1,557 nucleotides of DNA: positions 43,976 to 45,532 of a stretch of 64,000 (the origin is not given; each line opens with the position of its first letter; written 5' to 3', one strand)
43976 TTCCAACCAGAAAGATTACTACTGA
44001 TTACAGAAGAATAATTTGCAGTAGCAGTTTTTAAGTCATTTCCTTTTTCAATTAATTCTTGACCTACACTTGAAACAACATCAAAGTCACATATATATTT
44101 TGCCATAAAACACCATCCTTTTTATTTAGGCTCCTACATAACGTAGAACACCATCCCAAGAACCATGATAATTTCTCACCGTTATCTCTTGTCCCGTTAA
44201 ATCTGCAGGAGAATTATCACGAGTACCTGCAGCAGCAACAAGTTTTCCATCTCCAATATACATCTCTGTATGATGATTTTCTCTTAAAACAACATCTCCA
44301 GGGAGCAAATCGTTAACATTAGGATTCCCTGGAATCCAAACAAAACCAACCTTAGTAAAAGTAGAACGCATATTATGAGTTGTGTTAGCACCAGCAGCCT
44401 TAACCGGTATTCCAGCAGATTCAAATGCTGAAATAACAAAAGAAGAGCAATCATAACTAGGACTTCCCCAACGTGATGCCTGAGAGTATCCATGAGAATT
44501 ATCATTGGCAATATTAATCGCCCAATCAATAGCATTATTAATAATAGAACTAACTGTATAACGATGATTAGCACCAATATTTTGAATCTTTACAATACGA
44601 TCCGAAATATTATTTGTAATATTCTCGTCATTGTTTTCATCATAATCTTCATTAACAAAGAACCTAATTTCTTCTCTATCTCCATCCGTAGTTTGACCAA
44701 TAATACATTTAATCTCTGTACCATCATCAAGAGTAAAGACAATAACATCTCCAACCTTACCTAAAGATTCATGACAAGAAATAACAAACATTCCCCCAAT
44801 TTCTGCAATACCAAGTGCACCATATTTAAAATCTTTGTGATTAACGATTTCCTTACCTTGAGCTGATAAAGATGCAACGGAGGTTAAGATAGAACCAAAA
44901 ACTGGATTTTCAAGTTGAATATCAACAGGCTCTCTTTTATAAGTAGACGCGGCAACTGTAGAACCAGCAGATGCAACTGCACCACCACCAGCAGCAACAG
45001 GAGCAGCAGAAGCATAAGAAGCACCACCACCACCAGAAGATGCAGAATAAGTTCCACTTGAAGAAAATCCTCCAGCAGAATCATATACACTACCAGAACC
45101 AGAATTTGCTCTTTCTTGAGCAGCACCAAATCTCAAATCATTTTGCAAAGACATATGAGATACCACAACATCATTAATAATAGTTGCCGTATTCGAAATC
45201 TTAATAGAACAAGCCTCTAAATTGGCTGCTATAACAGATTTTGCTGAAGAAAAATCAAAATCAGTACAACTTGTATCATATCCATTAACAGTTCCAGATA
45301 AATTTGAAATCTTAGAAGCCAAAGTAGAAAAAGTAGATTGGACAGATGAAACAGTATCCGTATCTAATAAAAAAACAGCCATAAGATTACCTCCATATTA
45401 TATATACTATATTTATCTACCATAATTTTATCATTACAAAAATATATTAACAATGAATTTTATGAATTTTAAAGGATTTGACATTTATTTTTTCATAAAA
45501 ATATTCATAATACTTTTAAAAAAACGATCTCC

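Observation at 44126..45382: Four-module architecture of the hydrolase: short LXG-like head, Gly/Ser/Ala linker, unknown 120-aa middle domain, NlpC/P60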

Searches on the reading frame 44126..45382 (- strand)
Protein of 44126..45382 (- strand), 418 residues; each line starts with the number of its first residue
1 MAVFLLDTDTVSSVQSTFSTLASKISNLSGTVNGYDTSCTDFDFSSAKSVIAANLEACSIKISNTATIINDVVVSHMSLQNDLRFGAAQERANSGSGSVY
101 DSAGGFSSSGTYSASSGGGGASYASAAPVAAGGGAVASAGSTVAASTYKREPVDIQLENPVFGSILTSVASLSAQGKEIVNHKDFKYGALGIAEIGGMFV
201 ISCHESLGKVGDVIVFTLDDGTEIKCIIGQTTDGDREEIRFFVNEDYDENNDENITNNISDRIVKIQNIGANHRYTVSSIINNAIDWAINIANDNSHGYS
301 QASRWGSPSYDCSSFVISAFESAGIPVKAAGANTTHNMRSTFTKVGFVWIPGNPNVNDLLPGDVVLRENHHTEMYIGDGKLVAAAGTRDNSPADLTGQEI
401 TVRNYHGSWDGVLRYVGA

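Call 4: search_protein_families(library=pfam, proteins=[window:44126-45382:-], max_evalue=1)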
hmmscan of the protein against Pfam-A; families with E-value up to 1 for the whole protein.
window:44126-45382:- (418 aa): 3 families
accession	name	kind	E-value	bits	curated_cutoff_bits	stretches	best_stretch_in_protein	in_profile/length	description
PF25309.1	ELLD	-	6.6e-10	39.6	27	1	310-380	93-173/175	Endolysin-like domain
PF05382.19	Amidase_5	-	3.1e-06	27.6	21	1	282-365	3-79/142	Bacteriophage peptidoglycan hydrolase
PF00877.26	NLPC_P60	-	9.8e-06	25.9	23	1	304-388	5-83/105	NlpC/P60 family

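Call 7: find_homologous_proteins(query=window:44126-45382:-)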
Query window:44126-45382:- (418 aa): 281 proteins with E <= 0.001 among 8000 candidates; the best 120 are listed.
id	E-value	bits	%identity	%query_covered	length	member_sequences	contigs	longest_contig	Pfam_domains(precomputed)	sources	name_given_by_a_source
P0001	9.1e-271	916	100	100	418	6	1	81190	PF00877.26,PF25309.2,PF05382.20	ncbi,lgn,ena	-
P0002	1.2e-118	415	50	100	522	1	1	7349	PF00877.26,PF25309.2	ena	-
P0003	1.6e-116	408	47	100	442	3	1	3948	PF25309.2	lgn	-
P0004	8.3e-115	402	45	100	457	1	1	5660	PF00877.26,PF25309.2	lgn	-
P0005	1.1e-114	402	53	64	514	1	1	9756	PF00877.26,PF25309.2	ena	-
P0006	1.7e-113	398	51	64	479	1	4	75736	PF00877.26,PF25309.2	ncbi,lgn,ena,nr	ncbi:MAG: C40 family peptidase [Bacilli bacterium]|nr:C40 family peptidase [Bacilli bacterium]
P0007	8.7e-112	392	47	100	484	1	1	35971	PF00877.26,PF25309.2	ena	-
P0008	1.0e-109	386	45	100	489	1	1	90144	PF00877.26,PF25309.2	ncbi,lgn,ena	-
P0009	2.3e-109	384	51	64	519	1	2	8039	PF00877.26,PF25309.2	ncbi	-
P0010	2.9e-109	384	48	100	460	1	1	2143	PF25309.2,PF05382.20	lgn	-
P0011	6.1e-108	380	46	100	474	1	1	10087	PF00877.26,PF25309.2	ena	-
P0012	2.4e-98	348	44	100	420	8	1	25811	PF25309.2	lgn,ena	-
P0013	2.5e-96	342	48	59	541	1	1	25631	PF25309.2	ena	-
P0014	2.2e-94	335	50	59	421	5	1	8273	PF25309.2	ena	-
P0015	7.5e-92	327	41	100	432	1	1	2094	PF25309.2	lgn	-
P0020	4.2e-61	226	61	34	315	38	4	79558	PF00877.26,PF25309.2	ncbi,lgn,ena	-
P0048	3.5e-48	183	62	34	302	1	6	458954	PF00877.26,PF25309.2,PF05382.20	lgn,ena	-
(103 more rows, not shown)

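Call 8: search_solved_structures(query=window:44126-45382:-, max_evalue=1, show_alignments=2)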
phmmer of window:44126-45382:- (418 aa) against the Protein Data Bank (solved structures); distinct sequences matched with E-value up to 1: 5.
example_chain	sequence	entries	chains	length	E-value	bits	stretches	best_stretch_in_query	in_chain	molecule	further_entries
23tz_A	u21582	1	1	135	0.067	15.8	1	306-382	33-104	Peptidoglycan DL-endopeptidase CwlO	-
8wt3_A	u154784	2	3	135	0.067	15.8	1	306-382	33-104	Peptidoglycan DL-endopeptidase CwlO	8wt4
2hbw_A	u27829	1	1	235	0.54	12.8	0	305-411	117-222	NLP/P60 protein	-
8idc_E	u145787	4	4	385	0.67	12.5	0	308-384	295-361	NlpC/P60 family protein | Probable endopeptidase MT2245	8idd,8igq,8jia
9xac_0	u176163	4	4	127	0.94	12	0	337-386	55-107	Trm112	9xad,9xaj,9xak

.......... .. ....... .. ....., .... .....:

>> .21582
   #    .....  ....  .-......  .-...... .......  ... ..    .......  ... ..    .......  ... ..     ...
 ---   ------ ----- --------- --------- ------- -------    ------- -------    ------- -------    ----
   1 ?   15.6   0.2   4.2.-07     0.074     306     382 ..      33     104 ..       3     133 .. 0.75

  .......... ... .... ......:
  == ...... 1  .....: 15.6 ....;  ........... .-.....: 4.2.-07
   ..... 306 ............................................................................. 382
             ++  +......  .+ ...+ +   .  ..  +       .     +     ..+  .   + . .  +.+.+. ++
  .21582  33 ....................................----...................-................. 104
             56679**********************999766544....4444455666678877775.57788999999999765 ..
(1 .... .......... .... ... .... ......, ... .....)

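Call 13: find_encoding_contigs(protein=P0008, flank=10000, max_places=2)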
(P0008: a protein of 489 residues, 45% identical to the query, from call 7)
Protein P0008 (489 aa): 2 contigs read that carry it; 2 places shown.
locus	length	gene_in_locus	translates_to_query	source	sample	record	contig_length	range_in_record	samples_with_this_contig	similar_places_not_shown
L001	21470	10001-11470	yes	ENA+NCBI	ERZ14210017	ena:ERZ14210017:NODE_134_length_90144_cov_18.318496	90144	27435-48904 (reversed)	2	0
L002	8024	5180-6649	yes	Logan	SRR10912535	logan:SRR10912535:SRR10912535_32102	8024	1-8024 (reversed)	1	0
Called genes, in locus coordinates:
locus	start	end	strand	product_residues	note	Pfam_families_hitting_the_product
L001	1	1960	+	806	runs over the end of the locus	PF01055:Glyco_hydro_31_2nd, PF21365:Glyco_hydro_31_3rd, PF17137:DUF5110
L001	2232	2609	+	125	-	-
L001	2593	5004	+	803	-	PF00133:tRNA-synt_1, PF00750:tRNA-synt_1d (faint), PF01406:tRNA-synt_1e (faint), PF09334:tRNA-synt_1g, PF13603:tRNA-synt_1_2, PF00133:tRNA-synt_1, PF08264:Anticodon_1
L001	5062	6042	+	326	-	-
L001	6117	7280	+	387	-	PF02661:Fic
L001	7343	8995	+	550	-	PF01943:Polysacc_synt, PF03023:MurJ, PF01554:MatE (weak)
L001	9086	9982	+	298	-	PF06013:WXG100 (weak), PF25309:ELLD (weak)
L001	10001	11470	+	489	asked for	PF00877:NLPC_P60 (weak), PF25309:ELLD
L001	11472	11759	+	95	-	-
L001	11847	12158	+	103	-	PF06013:WXG100 (weak)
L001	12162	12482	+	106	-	-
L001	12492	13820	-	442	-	PF02388:FemAB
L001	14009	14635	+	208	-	PF02390:Methyltransf_4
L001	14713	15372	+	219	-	-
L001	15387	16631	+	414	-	-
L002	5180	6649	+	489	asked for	PF00877:NLPC_P60 (weak), PF25309:ELLD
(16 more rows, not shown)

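Call 14: find_encoding_contigs(protein=P0006, flank=10000, max_places=2)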
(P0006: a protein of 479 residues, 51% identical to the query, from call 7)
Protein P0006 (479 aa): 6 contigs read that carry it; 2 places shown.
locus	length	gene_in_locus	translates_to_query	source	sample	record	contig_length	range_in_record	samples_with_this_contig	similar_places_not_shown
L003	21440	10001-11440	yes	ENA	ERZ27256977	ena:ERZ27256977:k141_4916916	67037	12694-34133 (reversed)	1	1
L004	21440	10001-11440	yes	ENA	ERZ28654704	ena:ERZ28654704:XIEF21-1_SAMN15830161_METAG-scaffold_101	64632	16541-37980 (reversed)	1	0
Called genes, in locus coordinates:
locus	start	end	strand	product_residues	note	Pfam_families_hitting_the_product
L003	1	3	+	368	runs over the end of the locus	PF02557:VanY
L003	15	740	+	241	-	-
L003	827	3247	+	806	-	PF01055:Glyco_hydro_31_2nd, PF21365:Glyco_hydro_31_3rd, PF17137:DUF5110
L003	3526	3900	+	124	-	-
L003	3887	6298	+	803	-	PF00133:tRNA-synt_1, PF00750:tRNA-synt_1d (faint), PF01406:tRNA-synt_1e (faint), PF09334:tRNA-synt_1g, PF13603:tRNA-synt_1_2, PF00133:tRNA-synt_1, PF08264:Anticodon_1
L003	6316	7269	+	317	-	PF02661:Fic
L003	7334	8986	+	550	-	PF01943:Polysacc_synt, PF03023:MurJ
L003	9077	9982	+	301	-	PF05382:Amidase_5 (weak), PF25309:ELLD, PF00877:NLPC_P60 (weak)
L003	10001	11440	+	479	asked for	PF25309:ELLD (weak), PF00877:NLPC_P60 (weak)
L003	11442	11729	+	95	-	PF06013:WXG100 (faint)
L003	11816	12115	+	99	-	PF06013:WXG100 (weak)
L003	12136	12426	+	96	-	-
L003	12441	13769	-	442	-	PF02388:FemAB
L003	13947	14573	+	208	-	PF02390:Methyltransf_4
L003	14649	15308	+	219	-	-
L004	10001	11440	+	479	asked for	PF25309:ELLD (weak), PF00877:NLPC_P60 (weak)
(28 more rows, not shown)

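Call 19: find_encoding_contigs(protein=P0048, flank=10000, max_places=1)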
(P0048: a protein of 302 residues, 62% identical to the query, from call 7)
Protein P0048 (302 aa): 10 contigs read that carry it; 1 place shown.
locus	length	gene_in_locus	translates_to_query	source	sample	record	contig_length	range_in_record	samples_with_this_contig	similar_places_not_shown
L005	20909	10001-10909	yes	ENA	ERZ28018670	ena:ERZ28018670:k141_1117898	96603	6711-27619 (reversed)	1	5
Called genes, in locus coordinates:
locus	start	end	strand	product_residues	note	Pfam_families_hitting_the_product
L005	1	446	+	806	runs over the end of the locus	PF01055:Glyco_hydro_31_2nd, PF21365:Glyco_hydro_31_3rd, PF17137:DUF5110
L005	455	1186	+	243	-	-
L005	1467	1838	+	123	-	-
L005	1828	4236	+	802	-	PF00133:tRNA-synt_1, PF00750:tRNA-synt_1d (faint), PF01406:tRNA-synt_1e (faint), PF09334:tRNA-synt_1g, PF13603:tRNA-synt_1_2, PF00133:tRNA-synt_1, PF09334:tRNA-synt_1g (weak), PF08264:Anticodon_1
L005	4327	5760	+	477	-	PF12799:LRR_4 (faint)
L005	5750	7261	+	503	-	-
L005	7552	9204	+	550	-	PF01943:Polysacc_synt, PF03023:MurJ, PF01554:MatE (weak)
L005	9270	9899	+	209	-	PF02368:Big_2 (faint), PF21461:HL_N-beta (faint), PF26182:Ig_NUP210_5th (faint)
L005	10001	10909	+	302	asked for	PF05382:Amidase_5 (faint), PF00877:NLPC_P60 (faint), PF25309:ELLD (weak)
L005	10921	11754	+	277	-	PF18013:Phage_lysozyme2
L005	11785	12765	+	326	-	-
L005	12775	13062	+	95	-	PF06013:WXG100 (weak)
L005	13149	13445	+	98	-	PF06013:WXG100 (weak)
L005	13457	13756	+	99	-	PF06013:WXG100 (weak)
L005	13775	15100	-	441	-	PF02388:FemAB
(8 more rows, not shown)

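Call 21: find_encoding_contigs(protein=P0020, flank=10000, max_places=1)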
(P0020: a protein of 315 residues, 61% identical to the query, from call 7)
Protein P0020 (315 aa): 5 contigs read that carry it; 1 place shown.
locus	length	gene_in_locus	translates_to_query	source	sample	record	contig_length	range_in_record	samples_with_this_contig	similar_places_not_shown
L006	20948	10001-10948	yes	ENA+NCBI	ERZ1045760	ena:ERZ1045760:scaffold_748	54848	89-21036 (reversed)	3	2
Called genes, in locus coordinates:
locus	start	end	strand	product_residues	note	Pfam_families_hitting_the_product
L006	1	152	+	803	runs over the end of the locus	PF00133:tRNA-synt_1, PF00750:tRNA-synt_1d (faint), PF01406:tRNA-synt_1e (faint), PF09334:tRNA-synt_1g, PF13603:tRNA-synt_1_2, PF00133:tRNA-synt_1, PF09334:tRNA-synt_1g (weak), PF08264:Anticodon_1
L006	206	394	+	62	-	PF10957:Spore_Cse60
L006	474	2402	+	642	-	PF00884:Sulfatase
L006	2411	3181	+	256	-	-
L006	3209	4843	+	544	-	-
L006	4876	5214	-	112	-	-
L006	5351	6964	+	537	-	PF01943:Polysacc_synt, PF03023:MurJ (weak), PF01554:MatE (weak)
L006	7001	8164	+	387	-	-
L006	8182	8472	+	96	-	PF13780:DUF4176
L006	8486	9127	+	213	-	-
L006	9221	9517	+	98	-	PF06013:WXG100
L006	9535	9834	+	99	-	PF06013:WXG100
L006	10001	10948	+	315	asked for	PF25309:ELLD (weak), PF00877:NLPC_P60 (weak)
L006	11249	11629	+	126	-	PF06013:WXG100 (faint)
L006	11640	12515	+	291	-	PF01832:Glucosaminidase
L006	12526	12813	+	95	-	-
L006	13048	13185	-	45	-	-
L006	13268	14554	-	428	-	PF02388:FemAB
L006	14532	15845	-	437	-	PF02388:FemAB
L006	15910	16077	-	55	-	-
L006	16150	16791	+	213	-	PF24675:NpmA (weak), PF02390:Methyltransf_4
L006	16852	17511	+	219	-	-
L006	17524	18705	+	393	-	-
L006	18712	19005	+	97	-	-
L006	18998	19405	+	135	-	PF12732:YtxH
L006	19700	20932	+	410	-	PF00579:tRNA-synt_1b, PF22421:SYY_C-terminal, PF01479:S4 (weak)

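Call 22: predict_structure(alignment_id=A1)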
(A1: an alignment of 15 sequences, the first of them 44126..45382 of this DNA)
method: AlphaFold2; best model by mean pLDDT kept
length: 418 residues; sequences in the alignment: 15
mean_pLDDT: 72.3   pTM: 0.49
mean pLDDT of the five models: 72.3, 68.9, 65.9, 64.8, 64.8
residues with pLDDT >= 90: 75; 70-90: 206; 50-70: 65; < 50: 72
segments of 3 or more residues with pLDDT < 50: 1-5, 87-148
pLDDT, mean of each block of 10 residues (from residue 1): 50 71 76 71 71 72 72 71 52 37 30 30 30 27 39 80 88 84 89 92 89 90 92 87 89 75 87 72 85 67 64 88 87 90 92 88 91 87 66 54 85 83
secondary structure, 60 per line:
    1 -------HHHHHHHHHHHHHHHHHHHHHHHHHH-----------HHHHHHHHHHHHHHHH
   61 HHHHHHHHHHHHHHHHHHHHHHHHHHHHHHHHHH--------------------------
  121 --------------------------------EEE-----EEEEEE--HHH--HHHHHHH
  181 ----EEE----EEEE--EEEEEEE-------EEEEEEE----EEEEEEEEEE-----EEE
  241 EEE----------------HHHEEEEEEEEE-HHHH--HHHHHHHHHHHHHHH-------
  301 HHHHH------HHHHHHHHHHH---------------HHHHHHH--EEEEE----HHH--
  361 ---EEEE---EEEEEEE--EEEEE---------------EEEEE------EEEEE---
elements in order: H8-33 H45-94 E153-155 E161-166 H174-180 E185-187 E192-195 E198-204 E212-218 E223-232 E238-243 E263-271 H273-276 H279-293 H301-305 H312-322 H338-344 E347-351 E364-367 E371-377 E380-384 E400-404 E411-415

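Call 46: fold_search(model_id=the predicted structure, library=pdb)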
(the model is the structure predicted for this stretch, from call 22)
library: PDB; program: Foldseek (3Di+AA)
matches with E <= 10: 391; with E <= 0.001: 0
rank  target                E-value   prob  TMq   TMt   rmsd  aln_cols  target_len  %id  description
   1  3qc8_A                3.9e-02  0.85  0.11  0.23   5.1        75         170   19  Crystal Structure of FAF1 UBX Domain In Complex with p97/VCP N Domain Reveals The Conserved FcisP Touch-Turn Motif of  (released 2011-07-20)
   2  7r7t_D                5.0e-02  0.69  0.12  0.08  10.3        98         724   16  p47-bound p97-R155H mutant with ADP (released 2021-08-04)
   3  5glf_C                5.6e-02  0.80  0.11  0.24   5.2        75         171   17  Structural insights into the interaction of p97 N-terminal domain and SHP motif in Derlin-1 rhomboid pseudoprotease (released 2016-11-09)
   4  10qr_A                5.9e-02  0.57  0.10  0.06  10.9        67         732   21  Structure of human VCP/p97 hexamer bound to ADP (DMSO control) (released 2026-03-18)
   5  9lgo_C                6.3e-02  0.90  0.10  0.06   3.5        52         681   15  Cryo-EM structure of the SPATA5-SPATA5L1-CINP-C1orf109 complex (released 2025-04-23)
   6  7bp8_A                6.6e-02  0.89  0.13  0.08   5.1        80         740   20  Human AAA+ ATPase VCP mutant - T76A, ADP-bound form (released 2021-03-31)
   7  4kdi_A                7.0e-02  0.77  0.12  0.27   5.2        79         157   20  Crystal structure of p97/VCP N in complex with OTU1 UBXL (released 2014-03-19)
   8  5dyg                  7.0e-02  0.69  0.10  0.09  10.6        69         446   19  Structure of p97 N-D1 L198W mutant in complex with ADP (released 2016-02-10)
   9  1r7r                  7.4e-02  0.77  0.11  0.07   5.0        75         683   20  The crystal structure of murine p97/VCP at 3.6A (released 2003-12-16)
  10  4ga5_A                7.9e-02  0.20  0.12  0.10  13.1       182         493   12  Crystal structure of AMP phosphorylase C-terminal deletion mutant in the apo-form (released 2013-05-15)
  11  7wvr                  8.3e-02  0.94  0.14  0.27   3.7        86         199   15  Crystal structure of Talaromyces leycettanus JCM12802 expansin (released 2022-12-14)
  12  3hu1_A                8.3e-02  0.41  0.12  0.11  15.1       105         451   16  Structure of p97 N-D1 R95G mutant in complex with ATPgS (released 2010-06-16)
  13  3qwz_A                8.8e-02  0.92  0.09  0.21   2.3        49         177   22  Crystal structure of FAF1 UBX-p97N-domain complex (released 2012-05-09)
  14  7jy5_A                8.8e-02  0.57  0.12  0.07  10.4        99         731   17  Structure of human p97 in complex with ATPgammaS and Npl4/Ufd1 (masked around p97) (released 2021-01-20)
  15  5ifs_D                9.4e-02  0.72  0.10  0.10  10.3        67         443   19  Quantitative interaction mapping reveals an extended ubiquitin regulatory domain in ASPL that disrupts functional p97  (released 2016-10-26)
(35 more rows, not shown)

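Call 76: search_protein_families(library=pfam, proteins=[L006:7001-8164:+, L006:8486-9127:+], max_evalue=0.1)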
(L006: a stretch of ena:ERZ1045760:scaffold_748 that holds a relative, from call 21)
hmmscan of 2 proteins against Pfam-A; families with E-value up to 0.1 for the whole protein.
L006:7001-8164:+ (387 aa): 3 families
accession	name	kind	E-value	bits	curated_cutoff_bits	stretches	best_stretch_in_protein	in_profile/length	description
PF24096.1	DUF7379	-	0.048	14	33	0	287-378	98-187/191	Domain of unknown function (DUF7379)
PF08349.16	DUF1722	-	0.052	14.3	22.5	0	87-127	38-78/117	Protein of unknown function (DUF1722)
PF07476.17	MAAL_C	-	0.057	13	27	0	25-105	81-159/249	Methylaspartate ammonia-lyase C-terminus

L006:8486-9127:+ (213 aa): 70 families (the best 25 are shown)
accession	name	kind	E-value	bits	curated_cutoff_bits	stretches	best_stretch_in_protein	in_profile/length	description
PF04513.17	Baculo_PEP_C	-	2.8e-05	24.7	38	1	115-203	40-123/140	Baculovirus polyhedron envelope protein, PEP, C terminus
PF04048.20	Sec8_N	-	6.6e-05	23.3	26.8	1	108-185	42-123/142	Exocyst complex component Sec8 N-terminal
PF04012.17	PspA_IM30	-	0.00022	21.4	33.9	1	107-199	99-185/220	PspA/IM30 family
PF05859.17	Mis12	-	0.0003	21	25.7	1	104-197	110-201/231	Mis12 protein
PF06103.16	DUF948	-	0.00042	20.9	37.2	1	112-162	18-69/89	Bacterial protein of unknown function (DUF948)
PF05010.19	TACC_C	-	0.0013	19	29.9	1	109-198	18-108/201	Transforming acidic coiled-coil-containing protein (TACC), C-terminal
PF12296.13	HsbA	-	0.0016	19.3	33.5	0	117-179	3-61/121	Hydrophobic surface binding protein A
PF23854.1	DUF7217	-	0.0016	18.6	29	0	119-166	129-177/238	Domain of unknown function (DUF7217)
PF16591.11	HBM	-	0.0016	18.3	29.8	1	121-195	72-146/254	Helical bimodular sensor domain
PF13125.11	DUF3958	-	0.002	18.8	26.3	1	121-196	2-76/107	Protein of unknown function (DUF3958)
PF02601.20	Exonuc_VII_L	-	0.0029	17.6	35.9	1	18-198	112-269/315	Exonuclease VII, large subunit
PF05531.17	NPV_P10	-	0.0045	17.9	29.8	1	114-162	12-60/75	Nucleopolyhedrovirus P10 protein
PF16535.10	T3SSipB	-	0.0045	17.8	31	1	108-176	38-105/155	Type III cell invasion protein SipB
PF13012.11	MitMem_reg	-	0.0045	17.3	26.6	1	102-180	21-101/113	Maintenance of mitochondrial structure and function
PF10123.14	Mu-like_Pro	-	0.0048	16.9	25.2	0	113-200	153-244/330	Mu-like prophage I protein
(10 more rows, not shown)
